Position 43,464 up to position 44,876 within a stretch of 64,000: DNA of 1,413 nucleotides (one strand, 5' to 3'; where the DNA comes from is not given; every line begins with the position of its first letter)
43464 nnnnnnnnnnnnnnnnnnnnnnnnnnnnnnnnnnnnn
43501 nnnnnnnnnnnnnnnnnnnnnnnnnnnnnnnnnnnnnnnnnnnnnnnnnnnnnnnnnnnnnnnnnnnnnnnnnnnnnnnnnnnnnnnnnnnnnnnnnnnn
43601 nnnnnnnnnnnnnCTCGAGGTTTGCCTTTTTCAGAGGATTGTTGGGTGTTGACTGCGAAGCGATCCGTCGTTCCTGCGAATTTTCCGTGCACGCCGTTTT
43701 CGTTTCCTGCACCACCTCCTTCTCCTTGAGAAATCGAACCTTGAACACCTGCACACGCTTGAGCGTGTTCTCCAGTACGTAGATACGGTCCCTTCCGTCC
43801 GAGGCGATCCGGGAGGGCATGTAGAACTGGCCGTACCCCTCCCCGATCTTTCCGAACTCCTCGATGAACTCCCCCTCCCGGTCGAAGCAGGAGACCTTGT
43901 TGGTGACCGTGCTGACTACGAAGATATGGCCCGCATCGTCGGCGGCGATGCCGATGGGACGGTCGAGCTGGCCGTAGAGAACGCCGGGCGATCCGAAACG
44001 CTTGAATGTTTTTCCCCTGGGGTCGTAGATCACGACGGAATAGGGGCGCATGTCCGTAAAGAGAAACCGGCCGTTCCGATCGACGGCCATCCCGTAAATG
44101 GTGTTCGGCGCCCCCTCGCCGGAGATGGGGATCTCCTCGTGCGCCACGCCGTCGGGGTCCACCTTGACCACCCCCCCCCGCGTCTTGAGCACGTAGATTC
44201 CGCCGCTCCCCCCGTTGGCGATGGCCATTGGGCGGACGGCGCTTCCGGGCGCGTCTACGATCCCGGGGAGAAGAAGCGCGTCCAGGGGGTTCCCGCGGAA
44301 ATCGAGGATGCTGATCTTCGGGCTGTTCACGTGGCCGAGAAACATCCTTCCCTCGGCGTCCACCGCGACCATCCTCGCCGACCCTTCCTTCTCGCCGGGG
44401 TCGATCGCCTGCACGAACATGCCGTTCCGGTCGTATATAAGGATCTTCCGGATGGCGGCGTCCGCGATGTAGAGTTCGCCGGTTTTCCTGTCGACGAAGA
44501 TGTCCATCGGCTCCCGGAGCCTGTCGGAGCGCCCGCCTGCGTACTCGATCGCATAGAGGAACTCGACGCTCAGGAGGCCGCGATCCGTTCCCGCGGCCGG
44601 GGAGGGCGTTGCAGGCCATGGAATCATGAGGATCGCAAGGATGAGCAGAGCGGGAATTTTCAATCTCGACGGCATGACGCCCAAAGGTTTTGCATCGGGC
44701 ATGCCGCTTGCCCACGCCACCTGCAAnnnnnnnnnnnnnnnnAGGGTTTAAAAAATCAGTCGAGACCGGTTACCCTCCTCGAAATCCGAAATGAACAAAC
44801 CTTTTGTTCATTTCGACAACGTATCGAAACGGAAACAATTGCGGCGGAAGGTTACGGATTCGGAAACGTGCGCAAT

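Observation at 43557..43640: Second GEMM-I riboswitch copy with compensatory base changes, overlapping an upstream stop codon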

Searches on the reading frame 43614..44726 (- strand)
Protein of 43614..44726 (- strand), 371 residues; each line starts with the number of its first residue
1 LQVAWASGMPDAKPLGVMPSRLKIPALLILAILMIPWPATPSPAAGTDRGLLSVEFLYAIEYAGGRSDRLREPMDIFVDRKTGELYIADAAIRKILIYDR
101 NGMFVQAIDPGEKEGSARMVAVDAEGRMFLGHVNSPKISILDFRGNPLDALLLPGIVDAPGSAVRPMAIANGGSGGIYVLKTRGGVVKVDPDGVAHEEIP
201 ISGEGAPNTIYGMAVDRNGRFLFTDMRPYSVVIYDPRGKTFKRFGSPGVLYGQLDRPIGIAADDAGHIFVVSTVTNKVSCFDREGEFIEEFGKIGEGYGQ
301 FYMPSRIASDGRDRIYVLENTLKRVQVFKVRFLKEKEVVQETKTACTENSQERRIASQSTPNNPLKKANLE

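Call 9: search_protein_families(library=pfam, proteins=[window:43614-44726:-], max_evalue=0.01)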
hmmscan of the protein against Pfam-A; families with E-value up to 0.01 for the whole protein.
window:43614-44726:- (371 aa): 7 families
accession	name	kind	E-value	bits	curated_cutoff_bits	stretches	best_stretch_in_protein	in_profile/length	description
PF17170.10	DUF5128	-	6.1e-10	39.2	22.9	1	266-346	54-137/321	6-bladed beta-propeller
PF01436.27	NHL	-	4.2e-09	36.4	20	0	301-328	1-28/28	NHL repeat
PF08450.18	SGL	-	6.1e-06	26.4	26.3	0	257-290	186-219/246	SMP-30/Gluconolactonase/LRE-like region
PF22701.2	Mala_s_1-like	-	0.00039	20.7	27.5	1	74-229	2-153/195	Mal s 1 allergenic protein-like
PF06739.17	SBBP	-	0.0023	18.3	20.5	0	209-220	14-25/38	Beta-propeller repeat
PF03022.22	MRJP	-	0.0047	16.8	19.8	0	259-327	190-262/288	Major royal jelly protein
PF24684.1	Vgb_lyase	-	0.005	16.1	50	0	158-289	91-214/290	Virginiamycin B lyase family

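Call 10: search_protein_families(library=ncbifam, proteins=[window:43614-44726:-], max_evalue=0.01)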
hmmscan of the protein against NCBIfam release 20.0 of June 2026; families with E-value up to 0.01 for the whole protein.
window:43614-44726:- (371 aa): 3 families
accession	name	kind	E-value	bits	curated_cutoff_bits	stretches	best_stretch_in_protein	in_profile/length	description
NF035926.1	scyF_NHL_VPEP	equivalog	1.1e-26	93.9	350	2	212-329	156-274/376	scytonemin biosynthesis PEP-CTERM protein ScyF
NF047780.1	LIC12708_fam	subfamily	0.00017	20.6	150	0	275-331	155-209/391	LIC_12708 family protein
NF033206.1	ScyE_fam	subfamily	0.0073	15.9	80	0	183-275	233-322/333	ScyD/ScyE family protein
